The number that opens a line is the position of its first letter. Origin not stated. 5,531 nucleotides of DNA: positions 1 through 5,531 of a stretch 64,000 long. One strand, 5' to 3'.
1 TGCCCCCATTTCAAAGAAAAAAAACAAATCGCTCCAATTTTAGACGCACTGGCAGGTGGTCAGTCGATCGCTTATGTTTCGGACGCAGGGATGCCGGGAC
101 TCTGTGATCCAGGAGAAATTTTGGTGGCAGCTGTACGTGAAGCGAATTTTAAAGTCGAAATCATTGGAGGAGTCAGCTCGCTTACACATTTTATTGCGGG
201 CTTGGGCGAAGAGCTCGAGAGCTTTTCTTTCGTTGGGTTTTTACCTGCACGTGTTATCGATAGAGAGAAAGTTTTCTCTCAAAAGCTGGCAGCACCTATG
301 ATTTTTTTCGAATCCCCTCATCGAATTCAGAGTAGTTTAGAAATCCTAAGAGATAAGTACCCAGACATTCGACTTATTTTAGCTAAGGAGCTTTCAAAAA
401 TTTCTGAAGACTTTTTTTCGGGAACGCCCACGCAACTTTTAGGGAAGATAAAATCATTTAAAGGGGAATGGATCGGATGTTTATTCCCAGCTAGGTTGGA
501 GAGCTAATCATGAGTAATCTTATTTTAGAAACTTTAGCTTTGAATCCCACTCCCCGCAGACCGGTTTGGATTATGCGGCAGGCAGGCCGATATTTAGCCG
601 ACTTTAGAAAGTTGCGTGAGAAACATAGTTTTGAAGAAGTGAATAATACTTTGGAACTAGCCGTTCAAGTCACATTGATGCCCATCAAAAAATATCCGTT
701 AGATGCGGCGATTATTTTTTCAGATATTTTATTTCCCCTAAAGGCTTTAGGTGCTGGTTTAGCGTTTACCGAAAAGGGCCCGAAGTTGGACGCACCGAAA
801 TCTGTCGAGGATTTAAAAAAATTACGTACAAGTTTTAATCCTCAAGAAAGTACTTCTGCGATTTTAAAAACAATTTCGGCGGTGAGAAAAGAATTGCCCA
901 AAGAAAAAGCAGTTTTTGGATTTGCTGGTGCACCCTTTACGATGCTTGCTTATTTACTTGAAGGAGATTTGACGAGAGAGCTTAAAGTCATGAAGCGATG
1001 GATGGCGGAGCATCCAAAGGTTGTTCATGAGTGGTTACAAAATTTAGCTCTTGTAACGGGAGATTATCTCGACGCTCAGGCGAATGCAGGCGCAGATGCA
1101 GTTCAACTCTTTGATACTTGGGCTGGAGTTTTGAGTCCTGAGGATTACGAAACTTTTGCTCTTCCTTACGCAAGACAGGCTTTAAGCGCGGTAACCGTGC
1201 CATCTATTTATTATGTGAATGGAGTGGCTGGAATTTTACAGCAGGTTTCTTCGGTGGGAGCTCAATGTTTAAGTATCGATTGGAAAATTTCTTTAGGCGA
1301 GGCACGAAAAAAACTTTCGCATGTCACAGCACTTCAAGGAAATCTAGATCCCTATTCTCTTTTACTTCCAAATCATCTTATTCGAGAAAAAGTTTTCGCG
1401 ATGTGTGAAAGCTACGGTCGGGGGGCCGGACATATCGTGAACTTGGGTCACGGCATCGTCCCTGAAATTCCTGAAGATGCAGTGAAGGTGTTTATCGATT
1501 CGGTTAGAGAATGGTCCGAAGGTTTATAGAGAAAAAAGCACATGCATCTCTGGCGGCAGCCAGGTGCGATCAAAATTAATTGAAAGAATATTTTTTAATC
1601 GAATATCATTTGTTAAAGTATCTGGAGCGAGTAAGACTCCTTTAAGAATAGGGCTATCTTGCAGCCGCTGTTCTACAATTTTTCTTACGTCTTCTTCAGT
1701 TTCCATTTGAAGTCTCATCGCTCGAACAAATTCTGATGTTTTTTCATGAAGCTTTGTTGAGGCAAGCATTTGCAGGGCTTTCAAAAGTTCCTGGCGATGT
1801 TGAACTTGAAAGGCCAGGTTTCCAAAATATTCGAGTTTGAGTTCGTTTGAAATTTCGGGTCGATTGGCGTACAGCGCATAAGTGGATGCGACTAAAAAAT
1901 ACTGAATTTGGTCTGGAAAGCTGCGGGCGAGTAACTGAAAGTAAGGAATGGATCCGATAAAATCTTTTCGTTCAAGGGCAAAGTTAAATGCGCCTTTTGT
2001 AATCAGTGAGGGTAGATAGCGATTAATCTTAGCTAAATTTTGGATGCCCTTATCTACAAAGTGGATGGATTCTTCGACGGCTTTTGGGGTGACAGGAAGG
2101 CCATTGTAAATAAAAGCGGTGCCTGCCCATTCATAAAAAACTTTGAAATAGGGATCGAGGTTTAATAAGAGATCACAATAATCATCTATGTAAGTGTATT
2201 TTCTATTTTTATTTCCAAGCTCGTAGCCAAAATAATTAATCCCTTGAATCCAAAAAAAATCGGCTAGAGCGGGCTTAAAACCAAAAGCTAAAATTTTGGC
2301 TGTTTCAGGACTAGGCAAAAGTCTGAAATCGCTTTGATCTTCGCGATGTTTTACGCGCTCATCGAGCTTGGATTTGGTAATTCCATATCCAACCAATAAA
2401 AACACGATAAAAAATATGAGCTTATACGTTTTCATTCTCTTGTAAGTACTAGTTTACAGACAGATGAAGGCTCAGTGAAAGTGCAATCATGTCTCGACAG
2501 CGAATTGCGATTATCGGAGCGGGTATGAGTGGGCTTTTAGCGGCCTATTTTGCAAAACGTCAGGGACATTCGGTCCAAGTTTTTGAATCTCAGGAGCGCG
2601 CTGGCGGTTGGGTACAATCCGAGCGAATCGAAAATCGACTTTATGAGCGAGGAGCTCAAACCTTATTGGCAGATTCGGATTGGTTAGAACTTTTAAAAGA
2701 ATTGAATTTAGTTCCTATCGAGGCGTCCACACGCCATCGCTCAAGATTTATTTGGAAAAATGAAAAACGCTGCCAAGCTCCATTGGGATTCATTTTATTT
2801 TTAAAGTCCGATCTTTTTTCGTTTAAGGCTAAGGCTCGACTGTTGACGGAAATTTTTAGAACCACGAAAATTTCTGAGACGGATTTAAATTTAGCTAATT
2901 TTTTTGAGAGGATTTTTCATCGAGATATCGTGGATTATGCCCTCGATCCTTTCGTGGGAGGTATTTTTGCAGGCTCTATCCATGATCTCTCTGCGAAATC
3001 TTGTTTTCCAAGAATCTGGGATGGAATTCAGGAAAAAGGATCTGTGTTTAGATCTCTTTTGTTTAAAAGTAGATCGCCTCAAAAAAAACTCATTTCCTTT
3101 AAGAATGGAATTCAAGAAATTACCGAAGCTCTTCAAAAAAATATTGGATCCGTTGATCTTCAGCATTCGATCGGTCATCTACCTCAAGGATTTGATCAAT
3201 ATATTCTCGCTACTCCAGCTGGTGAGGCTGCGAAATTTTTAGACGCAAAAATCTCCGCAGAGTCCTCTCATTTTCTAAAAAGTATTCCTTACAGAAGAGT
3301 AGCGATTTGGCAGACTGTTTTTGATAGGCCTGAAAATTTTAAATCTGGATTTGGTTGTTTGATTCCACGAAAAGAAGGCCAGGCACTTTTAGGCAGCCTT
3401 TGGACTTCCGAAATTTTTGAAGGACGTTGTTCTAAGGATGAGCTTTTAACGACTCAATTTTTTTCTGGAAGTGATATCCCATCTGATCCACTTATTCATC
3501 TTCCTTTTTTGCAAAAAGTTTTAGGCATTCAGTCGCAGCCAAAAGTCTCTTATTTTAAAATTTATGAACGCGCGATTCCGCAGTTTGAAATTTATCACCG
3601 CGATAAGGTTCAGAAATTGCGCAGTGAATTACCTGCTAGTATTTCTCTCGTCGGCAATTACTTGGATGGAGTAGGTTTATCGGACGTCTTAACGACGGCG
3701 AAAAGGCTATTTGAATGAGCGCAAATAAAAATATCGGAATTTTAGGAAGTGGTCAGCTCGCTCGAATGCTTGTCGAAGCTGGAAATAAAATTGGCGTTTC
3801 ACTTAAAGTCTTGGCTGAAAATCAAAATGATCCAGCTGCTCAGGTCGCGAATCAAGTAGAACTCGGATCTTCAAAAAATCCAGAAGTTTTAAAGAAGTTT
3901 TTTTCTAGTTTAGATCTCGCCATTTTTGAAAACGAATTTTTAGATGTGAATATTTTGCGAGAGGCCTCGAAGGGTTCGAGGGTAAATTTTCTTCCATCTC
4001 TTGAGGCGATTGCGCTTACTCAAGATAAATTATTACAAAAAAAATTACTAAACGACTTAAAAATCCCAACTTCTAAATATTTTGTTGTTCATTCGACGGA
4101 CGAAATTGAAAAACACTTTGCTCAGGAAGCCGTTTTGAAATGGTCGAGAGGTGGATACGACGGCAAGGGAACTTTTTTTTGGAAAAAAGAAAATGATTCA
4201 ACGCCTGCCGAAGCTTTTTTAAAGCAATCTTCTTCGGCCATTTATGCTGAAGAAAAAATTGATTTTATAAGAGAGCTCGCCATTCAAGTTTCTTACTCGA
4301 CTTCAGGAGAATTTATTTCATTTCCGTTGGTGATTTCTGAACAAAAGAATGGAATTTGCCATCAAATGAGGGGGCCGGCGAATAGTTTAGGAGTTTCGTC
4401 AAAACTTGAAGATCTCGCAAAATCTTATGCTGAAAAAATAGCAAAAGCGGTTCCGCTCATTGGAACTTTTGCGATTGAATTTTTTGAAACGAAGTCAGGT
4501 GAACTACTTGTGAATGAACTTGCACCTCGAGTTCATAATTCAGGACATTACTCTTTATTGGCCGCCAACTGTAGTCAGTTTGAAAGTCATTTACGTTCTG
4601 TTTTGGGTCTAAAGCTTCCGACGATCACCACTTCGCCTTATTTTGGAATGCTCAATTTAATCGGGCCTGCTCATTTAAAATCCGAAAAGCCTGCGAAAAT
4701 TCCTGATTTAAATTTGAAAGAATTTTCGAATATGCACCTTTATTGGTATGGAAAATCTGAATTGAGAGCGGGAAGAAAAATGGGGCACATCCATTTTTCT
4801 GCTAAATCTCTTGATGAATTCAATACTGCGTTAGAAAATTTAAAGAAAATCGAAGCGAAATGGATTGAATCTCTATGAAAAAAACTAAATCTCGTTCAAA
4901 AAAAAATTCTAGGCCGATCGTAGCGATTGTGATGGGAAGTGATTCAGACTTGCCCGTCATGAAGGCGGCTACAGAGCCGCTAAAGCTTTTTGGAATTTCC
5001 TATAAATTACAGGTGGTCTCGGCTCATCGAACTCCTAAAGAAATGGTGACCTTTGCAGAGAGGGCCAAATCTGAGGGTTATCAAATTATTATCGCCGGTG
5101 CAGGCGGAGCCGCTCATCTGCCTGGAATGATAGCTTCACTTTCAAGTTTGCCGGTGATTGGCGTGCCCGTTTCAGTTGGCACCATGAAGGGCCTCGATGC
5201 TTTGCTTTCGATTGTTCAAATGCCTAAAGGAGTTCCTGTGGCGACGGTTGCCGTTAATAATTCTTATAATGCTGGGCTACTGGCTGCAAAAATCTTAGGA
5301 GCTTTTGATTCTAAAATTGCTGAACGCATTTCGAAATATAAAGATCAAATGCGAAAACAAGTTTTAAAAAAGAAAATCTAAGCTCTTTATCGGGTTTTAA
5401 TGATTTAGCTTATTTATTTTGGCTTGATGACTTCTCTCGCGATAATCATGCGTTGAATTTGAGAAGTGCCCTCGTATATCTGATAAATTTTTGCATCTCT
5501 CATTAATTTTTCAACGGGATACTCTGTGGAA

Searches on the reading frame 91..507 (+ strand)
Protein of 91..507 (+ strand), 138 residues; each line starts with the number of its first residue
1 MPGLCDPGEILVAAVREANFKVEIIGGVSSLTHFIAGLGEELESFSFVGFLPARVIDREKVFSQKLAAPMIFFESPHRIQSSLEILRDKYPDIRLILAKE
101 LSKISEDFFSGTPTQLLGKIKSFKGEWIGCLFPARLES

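Call 50: search_protein_families(library=pfam, max_evalue=0.00001, proteins=[window:91-507:+])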
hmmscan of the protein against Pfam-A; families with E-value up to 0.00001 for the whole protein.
window:91-507:+ (138 aa): 1 family
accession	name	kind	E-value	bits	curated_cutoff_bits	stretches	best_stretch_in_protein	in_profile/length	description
PF00590.25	TP_methylase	-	4.1e-10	40.4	27.8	1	1-112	88-207/212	Tetrapyrrole (Corrin/Porphyrin) Methylases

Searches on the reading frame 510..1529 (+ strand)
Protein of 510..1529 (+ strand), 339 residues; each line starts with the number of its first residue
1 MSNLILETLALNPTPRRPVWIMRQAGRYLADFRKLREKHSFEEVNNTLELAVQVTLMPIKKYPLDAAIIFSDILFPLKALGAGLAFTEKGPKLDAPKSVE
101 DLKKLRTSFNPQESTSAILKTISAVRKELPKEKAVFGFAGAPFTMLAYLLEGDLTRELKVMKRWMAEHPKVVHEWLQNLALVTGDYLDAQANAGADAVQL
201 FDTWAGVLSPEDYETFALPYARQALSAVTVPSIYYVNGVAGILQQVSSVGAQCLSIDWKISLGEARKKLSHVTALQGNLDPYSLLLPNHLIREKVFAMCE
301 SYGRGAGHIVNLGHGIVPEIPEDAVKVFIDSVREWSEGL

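Call 50: search_protein_families(library=pfam, max_evalue=0.00001, proteins=[window:510-1529:+])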
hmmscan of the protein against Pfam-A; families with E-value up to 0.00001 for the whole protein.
window:510-1529:+ (339 aa): 1 family
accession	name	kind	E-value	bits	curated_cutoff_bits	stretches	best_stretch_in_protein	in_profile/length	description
PF01208.23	URO-D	-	1e-104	350.8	23.9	1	4-335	5-346/346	Uroporphyrinogen decarboxylase (URO-D)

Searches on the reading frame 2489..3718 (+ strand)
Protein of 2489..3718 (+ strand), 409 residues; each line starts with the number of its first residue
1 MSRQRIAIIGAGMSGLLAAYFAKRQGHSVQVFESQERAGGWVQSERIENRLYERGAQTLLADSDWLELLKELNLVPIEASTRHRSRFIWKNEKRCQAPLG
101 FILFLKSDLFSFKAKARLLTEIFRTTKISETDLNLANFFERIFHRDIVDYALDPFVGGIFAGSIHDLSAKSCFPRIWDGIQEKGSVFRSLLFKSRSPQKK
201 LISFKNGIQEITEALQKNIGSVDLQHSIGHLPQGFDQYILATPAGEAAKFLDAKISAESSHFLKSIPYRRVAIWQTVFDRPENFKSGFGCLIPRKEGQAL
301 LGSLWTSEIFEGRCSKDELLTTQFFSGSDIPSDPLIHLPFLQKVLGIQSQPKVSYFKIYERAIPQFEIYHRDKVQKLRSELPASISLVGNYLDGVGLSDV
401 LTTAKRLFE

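Call 50: search_protein_families(library=pfam, max_evalue=0.00001, proteins=[window:2489-3718:+])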
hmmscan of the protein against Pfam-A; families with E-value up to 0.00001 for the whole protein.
window:2489-3718:+ (409 aa): 3 families
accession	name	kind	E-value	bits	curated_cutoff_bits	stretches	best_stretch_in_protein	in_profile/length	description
PF01593.30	Amino_oxidase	-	6.7e-25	88.7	19.8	1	13-225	1-220/443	Flavin containing amine oxidoreductase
PF13450.12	NAD_binding_8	-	2.9e-16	59.9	21.9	1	8-72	1-68/68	NAD(P)-binding Rossmann-like domain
PF01266.30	DAO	-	6.2e-07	29.7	27.9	1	5-40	1-37/353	FAD dependent oxidoreductase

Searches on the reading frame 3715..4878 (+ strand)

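Call 50: search_protein_families(library=pfam, max_evalue=0.00001, proteins=[window:3715-4878:+])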
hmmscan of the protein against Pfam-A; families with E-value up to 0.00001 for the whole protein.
window:3715-4878:+ (387 aa): 3 families
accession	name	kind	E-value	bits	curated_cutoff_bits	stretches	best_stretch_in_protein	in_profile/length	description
PF02222.28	ATP-grasp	-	2.7e-45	154.7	27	1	111-289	2-179/179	ATP-grasp domain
PF22660.2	RS_preATP-grasp-like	-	1.9e-16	60.7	27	1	5-103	2-98/98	Ribonucleotide synthetase preATP-grasp domain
PF17769.7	PurK_C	-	1.4e-13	50.8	22.6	1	312-369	3-53/56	Phosphoribosylaminoimidazole carboxylase C-terminal domain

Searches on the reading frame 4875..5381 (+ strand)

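Call 50: search_protein_families(library=pfam, max_evalue=0.00001, proteins=[window:4875-5381:+])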
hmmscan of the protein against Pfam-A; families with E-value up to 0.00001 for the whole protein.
window:4875-5381:+ (168 aa): 1 family
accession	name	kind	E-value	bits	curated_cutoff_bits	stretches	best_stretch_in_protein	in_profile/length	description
PF00731.26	AIRC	-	2.9e-63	212.3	30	1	16-161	2-147/148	AIR carboxylase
